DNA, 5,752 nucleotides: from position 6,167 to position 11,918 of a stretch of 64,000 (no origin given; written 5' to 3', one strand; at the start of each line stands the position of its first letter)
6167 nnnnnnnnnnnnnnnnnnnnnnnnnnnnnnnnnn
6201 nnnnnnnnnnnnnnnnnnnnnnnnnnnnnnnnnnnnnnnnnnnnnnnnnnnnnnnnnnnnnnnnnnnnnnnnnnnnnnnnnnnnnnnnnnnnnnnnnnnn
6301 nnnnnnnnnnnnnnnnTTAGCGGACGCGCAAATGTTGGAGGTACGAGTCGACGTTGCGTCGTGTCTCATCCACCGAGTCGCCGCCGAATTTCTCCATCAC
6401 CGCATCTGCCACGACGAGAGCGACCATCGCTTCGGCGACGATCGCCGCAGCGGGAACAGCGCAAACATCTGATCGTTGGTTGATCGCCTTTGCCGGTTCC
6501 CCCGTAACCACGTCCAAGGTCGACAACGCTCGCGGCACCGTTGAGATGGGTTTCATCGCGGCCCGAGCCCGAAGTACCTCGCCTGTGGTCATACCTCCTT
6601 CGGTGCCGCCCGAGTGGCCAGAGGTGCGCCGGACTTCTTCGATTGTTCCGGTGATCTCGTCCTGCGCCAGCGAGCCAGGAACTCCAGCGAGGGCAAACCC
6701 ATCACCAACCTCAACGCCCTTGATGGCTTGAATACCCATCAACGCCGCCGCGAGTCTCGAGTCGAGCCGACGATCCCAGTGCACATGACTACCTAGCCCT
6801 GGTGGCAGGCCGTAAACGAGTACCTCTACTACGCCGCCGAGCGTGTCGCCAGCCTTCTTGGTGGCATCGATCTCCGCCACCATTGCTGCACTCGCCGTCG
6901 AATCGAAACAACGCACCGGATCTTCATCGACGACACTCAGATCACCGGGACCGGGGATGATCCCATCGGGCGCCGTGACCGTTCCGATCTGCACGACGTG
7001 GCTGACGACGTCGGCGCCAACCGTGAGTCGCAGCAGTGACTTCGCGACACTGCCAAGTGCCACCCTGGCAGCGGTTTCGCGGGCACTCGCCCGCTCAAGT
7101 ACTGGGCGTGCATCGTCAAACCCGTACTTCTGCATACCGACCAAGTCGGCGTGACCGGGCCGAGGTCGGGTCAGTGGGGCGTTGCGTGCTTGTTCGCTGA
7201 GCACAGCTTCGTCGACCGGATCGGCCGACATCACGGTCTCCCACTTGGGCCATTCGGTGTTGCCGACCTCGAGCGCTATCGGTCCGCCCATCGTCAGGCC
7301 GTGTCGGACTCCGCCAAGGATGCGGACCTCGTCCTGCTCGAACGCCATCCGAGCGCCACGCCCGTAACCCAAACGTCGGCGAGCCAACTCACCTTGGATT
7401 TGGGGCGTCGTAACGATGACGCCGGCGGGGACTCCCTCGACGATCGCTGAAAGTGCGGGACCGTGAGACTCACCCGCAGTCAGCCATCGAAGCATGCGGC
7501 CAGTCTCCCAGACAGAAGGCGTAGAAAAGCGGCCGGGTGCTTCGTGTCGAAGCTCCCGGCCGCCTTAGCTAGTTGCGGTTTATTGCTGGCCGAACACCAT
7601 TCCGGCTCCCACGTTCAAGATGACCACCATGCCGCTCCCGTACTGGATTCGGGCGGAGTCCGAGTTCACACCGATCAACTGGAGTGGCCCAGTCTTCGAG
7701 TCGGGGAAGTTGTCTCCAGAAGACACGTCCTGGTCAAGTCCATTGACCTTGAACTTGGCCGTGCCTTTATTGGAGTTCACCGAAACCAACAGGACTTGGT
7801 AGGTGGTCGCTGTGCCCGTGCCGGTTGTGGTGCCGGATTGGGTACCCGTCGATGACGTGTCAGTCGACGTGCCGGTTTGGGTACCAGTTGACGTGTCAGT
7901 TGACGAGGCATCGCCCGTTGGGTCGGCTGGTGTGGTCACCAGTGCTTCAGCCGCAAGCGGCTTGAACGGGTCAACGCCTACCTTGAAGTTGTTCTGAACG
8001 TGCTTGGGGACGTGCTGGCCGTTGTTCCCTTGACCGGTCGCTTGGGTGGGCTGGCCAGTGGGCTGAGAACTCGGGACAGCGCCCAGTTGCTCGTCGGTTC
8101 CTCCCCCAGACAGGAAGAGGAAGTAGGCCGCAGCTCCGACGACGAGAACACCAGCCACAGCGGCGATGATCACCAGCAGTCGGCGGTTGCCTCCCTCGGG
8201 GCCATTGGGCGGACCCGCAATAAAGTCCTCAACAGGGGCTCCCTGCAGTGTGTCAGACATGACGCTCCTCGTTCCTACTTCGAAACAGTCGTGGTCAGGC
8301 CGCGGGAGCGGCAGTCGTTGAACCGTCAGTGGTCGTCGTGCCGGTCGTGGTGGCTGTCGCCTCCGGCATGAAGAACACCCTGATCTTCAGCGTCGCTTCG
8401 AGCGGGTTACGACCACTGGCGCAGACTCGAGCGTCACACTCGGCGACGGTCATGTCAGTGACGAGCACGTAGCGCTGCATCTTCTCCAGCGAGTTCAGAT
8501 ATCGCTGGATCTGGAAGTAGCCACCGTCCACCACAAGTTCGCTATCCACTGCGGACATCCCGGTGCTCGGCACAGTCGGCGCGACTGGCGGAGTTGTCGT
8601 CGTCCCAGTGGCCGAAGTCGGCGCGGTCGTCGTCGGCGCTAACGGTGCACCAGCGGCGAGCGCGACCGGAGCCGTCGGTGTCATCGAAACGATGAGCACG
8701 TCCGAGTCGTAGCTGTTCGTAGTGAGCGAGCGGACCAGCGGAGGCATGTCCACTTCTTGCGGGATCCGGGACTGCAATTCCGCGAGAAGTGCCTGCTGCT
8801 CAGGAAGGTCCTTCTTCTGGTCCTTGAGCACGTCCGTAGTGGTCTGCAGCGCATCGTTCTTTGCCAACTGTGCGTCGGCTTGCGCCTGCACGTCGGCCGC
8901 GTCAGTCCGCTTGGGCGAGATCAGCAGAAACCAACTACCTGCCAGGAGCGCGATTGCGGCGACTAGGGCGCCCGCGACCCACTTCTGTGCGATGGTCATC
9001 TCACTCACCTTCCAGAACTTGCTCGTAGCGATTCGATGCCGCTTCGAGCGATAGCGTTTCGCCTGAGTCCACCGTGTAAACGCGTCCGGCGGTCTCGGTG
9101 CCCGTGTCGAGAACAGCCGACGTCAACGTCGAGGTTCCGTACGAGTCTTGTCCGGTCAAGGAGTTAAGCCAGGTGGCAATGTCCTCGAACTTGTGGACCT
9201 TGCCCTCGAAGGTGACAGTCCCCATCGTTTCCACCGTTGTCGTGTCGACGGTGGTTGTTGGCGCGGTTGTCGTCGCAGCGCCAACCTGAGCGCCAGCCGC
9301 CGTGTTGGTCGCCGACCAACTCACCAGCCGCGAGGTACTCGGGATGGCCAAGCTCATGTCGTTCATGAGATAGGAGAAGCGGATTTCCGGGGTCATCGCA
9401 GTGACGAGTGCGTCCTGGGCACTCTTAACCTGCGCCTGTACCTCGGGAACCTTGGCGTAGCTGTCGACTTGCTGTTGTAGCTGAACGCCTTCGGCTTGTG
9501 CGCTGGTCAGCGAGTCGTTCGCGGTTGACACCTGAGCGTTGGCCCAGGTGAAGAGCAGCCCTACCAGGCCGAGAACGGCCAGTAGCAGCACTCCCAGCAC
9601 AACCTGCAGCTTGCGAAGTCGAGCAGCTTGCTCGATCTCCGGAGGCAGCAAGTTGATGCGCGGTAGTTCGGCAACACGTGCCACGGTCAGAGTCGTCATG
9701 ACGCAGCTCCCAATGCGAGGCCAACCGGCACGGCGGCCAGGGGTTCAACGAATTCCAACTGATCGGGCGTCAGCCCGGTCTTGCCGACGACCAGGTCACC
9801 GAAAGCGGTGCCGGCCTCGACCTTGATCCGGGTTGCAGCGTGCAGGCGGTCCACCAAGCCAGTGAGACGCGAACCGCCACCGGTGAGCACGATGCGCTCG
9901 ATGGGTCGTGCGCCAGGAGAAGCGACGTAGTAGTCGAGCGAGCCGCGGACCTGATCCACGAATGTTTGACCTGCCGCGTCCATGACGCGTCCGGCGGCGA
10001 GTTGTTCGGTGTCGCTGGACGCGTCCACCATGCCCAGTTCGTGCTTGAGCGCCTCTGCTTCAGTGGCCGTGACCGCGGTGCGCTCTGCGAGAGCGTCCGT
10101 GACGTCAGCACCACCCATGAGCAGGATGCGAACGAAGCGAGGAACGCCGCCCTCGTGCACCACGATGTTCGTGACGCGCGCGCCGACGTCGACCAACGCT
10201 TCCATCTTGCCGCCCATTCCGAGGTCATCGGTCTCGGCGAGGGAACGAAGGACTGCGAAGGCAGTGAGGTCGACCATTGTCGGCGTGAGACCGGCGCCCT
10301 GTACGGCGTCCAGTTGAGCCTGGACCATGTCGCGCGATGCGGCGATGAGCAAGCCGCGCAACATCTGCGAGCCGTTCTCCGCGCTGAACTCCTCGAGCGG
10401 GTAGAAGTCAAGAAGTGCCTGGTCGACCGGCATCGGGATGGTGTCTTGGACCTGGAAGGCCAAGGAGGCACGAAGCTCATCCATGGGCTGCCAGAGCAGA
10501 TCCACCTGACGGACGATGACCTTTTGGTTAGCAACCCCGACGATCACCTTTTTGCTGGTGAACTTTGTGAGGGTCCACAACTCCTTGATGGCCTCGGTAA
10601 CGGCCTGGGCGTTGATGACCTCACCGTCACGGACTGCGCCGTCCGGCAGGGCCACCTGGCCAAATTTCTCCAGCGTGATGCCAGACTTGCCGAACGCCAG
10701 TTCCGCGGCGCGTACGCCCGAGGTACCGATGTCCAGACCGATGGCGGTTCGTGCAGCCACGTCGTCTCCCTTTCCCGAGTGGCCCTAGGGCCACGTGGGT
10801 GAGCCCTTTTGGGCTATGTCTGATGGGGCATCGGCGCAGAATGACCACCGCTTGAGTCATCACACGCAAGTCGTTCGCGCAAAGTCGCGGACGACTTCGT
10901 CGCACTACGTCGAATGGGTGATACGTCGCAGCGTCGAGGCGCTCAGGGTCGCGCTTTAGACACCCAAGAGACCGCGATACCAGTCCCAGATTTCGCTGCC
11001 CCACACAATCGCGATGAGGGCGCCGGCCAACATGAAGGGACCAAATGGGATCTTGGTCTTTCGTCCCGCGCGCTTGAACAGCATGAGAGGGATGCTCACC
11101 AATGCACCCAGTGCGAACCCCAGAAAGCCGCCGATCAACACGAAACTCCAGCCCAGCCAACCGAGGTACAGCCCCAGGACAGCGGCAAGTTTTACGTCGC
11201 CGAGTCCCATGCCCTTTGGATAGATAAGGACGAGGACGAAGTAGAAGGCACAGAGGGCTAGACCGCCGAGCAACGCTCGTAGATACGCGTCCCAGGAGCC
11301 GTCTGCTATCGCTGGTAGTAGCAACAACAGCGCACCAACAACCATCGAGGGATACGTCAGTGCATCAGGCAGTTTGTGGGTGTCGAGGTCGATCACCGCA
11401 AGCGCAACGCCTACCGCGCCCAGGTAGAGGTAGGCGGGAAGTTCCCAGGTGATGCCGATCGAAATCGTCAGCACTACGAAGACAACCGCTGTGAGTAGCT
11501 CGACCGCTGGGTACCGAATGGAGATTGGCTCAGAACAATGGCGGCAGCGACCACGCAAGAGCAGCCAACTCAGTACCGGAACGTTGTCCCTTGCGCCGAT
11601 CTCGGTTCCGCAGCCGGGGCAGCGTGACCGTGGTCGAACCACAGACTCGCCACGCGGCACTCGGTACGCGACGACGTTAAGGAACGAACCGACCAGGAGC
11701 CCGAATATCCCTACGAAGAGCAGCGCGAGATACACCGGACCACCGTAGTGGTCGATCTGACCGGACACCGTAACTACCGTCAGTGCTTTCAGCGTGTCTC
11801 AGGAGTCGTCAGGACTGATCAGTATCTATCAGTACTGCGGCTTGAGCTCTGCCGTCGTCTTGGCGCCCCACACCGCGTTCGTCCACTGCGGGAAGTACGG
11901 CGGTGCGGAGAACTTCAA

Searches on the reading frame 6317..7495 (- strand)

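Call 11: search_protein_families(library=pfam, proteins=[window:6317-7495:-], max_evalue=0.01)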
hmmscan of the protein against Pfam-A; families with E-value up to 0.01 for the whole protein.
window:6317-7495:- (392 aa): 1 family
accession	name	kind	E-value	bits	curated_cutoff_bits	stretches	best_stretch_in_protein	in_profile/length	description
PF01264.26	Chorismate_synt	-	7.9e-113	376.9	27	1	2-367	1-327/327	Chorismate synthase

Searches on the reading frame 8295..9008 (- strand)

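Call 10: search_protein_families(library=pfam, proteins=[window:8295-9008:-], max_evalue=0.01)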
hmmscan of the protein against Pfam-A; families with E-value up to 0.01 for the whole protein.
window:8295-9008:- (237 aa): 3 families
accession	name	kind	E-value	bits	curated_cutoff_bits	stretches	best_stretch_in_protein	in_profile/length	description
PF04350.18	PilO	-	1.5e-06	28.8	22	0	155-207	88-136/145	Pilus assembly protein, PilO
PF10741.14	T2SSM_b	-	1.9e-05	25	21.7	1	112-212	9-110/111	Type II secretion system (T2SS), protein M subtype b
PF04612.17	T2SSM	-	0.0034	18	27.8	1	14-85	20-90/160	Type II secretion system (T2SS), protein M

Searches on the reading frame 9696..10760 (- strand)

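Call 10: search_protein_families(library=pfam, proteins=[window:9696-10760:-], max_evalue=0.01)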
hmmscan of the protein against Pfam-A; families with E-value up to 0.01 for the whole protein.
window:9696-10760:- (354 aa): 3 families
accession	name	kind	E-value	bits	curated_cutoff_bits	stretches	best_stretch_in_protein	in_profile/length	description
PF11104.14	PilM_2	-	1.2e-46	159.7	27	1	8-350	1-337/340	Type IV pilus assembly protein PilM;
PF14450.12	FtsA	-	7.6e-11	42.9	31.8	1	188-319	1-112/127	Cell division protein FtsA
PF05134.19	T2SSL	-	0.0029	17.5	25.5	1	46-116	23-93/231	Type II secretion system (T2SS), protein L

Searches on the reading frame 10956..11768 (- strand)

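Call 10: search_protein_families(library=pfam, proteins=[window:10956-11768:-], max_evalue=0.01)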
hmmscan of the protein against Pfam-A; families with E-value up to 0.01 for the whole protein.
window:10956-11768:- (270 aa): 2 families
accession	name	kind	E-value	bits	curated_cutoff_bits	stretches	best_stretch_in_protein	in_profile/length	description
PF06750.18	A24_N_bact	-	9e-37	125.5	23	1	21-102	1-82/84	Bacterial Peptidase A24 N-terminal domain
PF01478.23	Peptidase_A24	-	7.7e-14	52.4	26.5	1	117-222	4-100/104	Type IV leader peptidase family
